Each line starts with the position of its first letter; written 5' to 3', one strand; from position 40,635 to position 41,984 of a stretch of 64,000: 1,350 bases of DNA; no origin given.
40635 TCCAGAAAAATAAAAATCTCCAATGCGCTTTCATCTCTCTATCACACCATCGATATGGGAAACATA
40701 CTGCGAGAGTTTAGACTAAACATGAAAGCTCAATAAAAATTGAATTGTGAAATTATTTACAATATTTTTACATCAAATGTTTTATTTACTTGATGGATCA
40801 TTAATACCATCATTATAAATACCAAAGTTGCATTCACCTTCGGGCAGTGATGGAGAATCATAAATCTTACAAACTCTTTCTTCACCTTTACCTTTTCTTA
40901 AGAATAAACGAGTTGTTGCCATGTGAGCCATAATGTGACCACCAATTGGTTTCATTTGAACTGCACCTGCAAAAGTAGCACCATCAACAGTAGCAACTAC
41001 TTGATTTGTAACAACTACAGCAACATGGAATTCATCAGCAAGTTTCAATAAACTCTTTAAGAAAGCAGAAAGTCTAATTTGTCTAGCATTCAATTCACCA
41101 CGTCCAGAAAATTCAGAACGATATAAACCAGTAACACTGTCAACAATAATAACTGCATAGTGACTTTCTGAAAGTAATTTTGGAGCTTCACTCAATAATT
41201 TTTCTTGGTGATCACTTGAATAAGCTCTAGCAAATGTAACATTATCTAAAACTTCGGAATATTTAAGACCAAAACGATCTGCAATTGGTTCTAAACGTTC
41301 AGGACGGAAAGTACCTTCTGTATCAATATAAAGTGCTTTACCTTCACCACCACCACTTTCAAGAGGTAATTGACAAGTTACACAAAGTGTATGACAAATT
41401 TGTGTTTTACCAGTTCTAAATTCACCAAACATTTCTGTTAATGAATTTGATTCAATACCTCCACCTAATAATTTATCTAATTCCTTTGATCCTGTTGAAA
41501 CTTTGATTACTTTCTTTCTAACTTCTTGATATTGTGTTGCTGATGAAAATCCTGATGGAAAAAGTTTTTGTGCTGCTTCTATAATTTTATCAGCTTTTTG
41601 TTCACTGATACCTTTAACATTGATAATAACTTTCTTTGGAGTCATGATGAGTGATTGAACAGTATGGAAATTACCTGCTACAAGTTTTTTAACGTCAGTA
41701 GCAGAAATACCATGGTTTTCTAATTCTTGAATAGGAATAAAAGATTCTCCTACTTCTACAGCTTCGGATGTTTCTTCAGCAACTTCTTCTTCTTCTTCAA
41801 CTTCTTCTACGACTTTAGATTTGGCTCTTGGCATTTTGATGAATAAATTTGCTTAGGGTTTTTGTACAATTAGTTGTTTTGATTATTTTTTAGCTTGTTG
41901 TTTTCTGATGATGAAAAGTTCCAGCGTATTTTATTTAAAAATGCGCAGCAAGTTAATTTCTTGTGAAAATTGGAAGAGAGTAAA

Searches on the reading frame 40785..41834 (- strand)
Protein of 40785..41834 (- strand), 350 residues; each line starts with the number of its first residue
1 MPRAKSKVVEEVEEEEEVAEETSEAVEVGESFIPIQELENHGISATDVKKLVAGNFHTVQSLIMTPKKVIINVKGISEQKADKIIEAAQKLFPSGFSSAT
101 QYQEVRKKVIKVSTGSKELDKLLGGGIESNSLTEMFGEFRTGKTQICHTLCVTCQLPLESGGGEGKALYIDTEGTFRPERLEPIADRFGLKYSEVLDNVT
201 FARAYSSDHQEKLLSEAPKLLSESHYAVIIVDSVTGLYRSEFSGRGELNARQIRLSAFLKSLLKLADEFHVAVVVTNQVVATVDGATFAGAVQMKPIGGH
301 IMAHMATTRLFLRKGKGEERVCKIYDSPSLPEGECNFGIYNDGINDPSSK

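Call 76: search_solved_structures(query=window:40785-41834:-, max_evalue=1e-50, show_alignments=0)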
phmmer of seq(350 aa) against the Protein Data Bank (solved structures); distinct sequences matched with E-value up to 1e-50: 50.
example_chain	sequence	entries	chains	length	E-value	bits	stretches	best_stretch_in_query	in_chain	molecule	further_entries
8jnd_K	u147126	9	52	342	3e-134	450.9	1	30-347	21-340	DNA repair protein RAD51 homolog 1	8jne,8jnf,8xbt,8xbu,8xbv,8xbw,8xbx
5jzc_A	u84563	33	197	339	3e-134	450.9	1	30-347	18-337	DNA repair protein RAD51 homolog 1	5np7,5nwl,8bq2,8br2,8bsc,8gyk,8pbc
5h1b_A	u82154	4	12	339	1.1e-133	449.1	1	30-347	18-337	DNA repair protein RAD51 homolog 1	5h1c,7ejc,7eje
9zzr_W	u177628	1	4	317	1.7e-133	448.4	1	34-346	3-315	DNA repair protein RAD51 homolog 1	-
9ui4_C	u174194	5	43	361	2.2e-133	448.1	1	27-347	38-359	DNA repair protein RAD51 homolog 1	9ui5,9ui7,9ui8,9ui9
9zzr_R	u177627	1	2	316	2.3e-133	448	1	34-346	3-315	DNA repair protein RAD51 homolog 1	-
9zzr_F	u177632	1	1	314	3.2e-133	447.5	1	34-346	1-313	DNA repair protein RAD51 homolog 1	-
7c9a_A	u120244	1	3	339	1.9e-132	445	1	30-347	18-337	DNA repair protein RAD51 homolog 1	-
9b2d_C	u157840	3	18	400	4e-123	414.4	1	10-348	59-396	DNA repair protein RAD51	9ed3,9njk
9q2c_G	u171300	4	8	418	4.6e-123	414.2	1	10-348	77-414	DNA repair protein RAD51 homolog | DNA repair protein RAD51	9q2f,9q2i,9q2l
3lda_A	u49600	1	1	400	2.8e-122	411.6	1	10-348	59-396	DNA repair protein RAD51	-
9d46_C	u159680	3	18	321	7.4e-121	406.9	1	32-348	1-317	DNA repair protein RAD51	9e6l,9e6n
1szp_A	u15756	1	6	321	1.3e-119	402.8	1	33-348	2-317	DNA repair protein RAD51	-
8uvw_B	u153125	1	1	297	1.7e-112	379.4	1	91-347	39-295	Breast cancer type 2 susceptibility protein, DNA repair protein RAD51 homolog 1 fusion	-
8uvw_D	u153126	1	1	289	1.3e-107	363.3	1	108-347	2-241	DNA repair protein RAD51 homolog 1,Breast cancer type 2 susceptibility protein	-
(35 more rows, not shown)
